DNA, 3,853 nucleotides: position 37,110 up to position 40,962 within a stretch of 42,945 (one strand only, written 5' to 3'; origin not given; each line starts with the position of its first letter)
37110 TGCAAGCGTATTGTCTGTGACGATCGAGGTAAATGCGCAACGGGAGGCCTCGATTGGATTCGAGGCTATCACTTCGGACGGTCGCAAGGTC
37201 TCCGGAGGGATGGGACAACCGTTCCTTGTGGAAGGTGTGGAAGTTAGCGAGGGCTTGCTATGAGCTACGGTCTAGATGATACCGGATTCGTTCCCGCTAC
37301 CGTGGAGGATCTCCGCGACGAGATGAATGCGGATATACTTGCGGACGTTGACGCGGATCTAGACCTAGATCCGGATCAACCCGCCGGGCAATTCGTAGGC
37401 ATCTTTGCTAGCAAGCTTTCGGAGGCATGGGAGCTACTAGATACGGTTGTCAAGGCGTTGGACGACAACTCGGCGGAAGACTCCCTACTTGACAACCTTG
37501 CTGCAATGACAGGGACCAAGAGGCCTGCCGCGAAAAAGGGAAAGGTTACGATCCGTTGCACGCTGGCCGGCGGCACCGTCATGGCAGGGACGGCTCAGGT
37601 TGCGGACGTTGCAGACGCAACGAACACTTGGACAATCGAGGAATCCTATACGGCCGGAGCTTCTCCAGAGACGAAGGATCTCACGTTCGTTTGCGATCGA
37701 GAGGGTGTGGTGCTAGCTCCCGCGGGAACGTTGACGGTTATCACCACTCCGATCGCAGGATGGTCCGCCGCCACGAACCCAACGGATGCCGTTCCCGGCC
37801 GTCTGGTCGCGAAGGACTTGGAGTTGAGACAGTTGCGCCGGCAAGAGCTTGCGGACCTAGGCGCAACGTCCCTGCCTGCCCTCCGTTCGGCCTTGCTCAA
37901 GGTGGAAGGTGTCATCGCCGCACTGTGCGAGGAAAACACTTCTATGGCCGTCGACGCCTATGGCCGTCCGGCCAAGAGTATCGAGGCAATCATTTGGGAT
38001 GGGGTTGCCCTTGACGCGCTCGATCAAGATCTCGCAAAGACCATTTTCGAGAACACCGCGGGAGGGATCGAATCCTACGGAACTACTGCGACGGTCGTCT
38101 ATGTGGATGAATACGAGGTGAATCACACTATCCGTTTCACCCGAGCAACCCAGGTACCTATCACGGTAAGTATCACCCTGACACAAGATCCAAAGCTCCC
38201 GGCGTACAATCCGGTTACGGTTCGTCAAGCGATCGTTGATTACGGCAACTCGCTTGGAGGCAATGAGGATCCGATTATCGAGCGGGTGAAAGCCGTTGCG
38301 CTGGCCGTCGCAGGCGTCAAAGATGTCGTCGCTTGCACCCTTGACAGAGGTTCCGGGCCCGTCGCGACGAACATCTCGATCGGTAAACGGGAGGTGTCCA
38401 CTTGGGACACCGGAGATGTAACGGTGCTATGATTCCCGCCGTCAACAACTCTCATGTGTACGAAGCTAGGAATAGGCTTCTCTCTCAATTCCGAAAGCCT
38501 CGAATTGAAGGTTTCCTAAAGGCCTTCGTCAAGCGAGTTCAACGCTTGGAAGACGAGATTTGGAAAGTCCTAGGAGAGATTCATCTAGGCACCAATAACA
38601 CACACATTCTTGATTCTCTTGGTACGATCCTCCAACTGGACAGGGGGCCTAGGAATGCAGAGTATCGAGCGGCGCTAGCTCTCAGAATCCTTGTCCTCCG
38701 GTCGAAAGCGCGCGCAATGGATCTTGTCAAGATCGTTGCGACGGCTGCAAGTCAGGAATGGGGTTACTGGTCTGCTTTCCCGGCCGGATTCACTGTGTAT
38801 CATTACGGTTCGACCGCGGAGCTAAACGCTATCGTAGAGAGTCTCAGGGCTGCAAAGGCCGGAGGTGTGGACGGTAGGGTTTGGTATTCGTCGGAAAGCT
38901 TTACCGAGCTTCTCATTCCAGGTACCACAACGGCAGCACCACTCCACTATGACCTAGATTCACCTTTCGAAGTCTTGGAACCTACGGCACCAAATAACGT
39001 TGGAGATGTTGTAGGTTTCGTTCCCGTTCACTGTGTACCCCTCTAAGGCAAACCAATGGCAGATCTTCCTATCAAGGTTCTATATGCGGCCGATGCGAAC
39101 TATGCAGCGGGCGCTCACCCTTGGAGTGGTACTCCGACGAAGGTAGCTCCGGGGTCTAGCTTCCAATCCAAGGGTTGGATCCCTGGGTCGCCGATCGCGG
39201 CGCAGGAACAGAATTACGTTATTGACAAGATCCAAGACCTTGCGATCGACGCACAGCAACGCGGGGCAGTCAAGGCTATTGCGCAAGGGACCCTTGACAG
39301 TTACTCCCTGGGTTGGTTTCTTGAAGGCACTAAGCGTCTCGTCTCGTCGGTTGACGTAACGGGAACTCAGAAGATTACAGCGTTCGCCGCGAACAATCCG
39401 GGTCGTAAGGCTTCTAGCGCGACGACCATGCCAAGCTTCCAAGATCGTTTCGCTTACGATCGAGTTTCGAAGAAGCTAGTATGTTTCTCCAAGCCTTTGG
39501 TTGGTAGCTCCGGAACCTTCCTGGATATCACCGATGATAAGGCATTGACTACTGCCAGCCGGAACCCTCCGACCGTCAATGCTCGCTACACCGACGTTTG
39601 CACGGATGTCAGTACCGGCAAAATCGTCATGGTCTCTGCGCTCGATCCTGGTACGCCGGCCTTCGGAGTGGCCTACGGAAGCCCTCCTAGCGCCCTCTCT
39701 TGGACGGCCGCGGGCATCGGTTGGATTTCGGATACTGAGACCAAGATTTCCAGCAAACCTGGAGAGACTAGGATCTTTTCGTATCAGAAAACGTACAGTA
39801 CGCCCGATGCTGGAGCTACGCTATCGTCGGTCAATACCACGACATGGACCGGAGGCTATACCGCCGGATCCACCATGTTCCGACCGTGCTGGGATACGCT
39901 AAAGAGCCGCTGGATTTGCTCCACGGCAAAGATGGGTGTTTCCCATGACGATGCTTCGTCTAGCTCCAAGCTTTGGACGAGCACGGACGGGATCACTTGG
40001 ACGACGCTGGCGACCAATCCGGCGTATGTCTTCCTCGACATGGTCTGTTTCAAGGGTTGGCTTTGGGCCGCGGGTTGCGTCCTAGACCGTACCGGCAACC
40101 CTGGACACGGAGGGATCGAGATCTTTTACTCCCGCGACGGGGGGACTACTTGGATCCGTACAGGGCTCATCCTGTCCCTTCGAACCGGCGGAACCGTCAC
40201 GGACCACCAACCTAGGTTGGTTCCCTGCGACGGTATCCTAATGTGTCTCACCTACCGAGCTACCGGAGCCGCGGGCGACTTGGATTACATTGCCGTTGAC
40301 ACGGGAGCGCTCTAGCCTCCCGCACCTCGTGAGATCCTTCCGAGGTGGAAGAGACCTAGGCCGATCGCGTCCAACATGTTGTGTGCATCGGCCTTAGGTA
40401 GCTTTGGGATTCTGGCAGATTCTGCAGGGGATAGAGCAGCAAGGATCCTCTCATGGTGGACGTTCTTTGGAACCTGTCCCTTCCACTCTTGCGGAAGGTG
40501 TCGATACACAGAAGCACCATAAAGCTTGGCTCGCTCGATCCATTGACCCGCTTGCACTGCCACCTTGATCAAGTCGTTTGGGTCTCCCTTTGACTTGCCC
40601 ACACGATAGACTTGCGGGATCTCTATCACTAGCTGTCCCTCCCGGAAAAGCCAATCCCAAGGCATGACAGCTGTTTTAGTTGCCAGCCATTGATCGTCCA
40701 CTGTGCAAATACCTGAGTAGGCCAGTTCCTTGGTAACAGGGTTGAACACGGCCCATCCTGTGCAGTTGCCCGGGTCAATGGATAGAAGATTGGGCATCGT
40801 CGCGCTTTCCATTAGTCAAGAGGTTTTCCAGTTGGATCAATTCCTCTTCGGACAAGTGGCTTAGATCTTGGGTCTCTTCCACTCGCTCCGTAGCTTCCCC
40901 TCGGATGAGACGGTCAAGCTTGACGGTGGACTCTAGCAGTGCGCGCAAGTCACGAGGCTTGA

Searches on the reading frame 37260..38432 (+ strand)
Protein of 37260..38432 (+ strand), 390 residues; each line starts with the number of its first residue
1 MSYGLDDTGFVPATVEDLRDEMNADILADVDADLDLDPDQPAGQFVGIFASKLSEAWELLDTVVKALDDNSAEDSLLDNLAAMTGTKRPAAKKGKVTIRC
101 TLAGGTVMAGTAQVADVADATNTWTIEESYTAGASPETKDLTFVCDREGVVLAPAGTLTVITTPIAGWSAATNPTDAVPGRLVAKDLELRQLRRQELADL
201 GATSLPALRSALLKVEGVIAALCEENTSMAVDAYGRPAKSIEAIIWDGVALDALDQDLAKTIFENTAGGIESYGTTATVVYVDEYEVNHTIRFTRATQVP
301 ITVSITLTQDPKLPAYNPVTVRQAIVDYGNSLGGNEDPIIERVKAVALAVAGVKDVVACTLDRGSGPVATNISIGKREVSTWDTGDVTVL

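Call 86: search_protein_families(library=phrogs, proteins=[window:37260-38432:+], max_evalue=0.001)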
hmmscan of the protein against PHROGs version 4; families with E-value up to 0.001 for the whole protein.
window:37260-38432:+ (390 aa): 3 families
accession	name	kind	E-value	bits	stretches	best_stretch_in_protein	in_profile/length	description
phrog_6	-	tail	5.8e-53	181.4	1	1-389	58-405/548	baseplate wedge subunit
phrog_34452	-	unknown function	2.4e-05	25.1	1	3-176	2-174/175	-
phrog_1608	-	tail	0.00023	21.7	1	290-381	94-182/192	tail protein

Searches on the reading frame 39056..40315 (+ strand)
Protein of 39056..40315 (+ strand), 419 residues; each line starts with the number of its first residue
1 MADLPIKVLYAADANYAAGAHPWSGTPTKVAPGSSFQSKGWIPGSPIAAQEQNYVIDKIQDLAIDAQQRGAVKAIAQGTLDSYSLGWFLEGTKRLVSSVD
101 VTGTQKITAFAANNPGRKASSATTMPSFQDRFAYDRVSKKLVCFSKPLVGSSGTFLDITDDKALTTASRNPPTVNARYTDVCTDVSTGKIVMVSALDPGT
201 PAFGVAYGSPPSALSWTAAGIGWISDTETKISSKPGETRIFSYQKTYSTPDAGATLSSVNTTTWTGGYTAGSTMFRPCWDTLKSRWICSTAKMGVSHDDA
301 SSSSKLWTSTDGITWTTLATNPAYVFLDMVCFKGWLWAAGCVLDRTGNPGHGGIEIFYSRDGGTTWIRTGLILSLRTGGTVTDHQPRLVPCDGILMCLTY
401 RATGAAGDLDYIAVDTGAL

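Call 86: search_protein_families(library=phrogs, proteins=[window:39056-40315:+], max_evalue=0.001)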
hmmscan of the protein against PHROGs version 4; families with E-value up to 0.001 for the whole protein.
window:39056-40315:+ (419 aa): 1 family
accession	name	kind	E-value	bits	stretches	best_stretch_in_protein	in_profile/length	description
phrog_4141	-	unknown function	0.00098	20.3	0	24-95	14-83/100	-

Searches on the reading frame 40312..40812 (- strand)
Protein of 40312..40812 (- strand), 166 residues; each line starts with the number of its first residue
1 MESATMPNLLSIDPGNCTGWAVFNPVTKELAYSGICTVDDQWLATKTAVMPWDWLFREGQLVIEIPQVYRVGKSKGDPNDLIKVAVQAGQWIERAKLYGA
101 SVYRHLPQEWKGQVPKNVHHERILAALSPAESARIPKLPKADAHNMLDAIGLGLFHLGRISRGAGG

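Call 13: search_protein_families(library=pfam, proteins=[window:40312-40812:-], max_evalue=0.01)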
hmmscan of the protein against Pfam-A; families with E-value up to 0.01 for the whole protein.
window:40312-40812:- (166 aa): 0 families

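Call 14: search_protein_families(library=phrogs, proteins=[window:40312-40812:-], max_evalue=0.01)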
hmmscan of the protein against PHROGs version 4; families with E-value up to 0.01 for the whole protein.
window:40312-40812:- (166 aa): 2 families
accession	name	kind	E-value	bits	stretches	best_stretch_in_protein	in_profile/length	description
phrog_1770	-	DNA, RNA and nucleotide metabolism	0.00076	20.5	1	9-157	6-148/158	Holliday junction resolvase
phrog_1981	-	unknown function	0.01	16.6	0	5-30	25-50/217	-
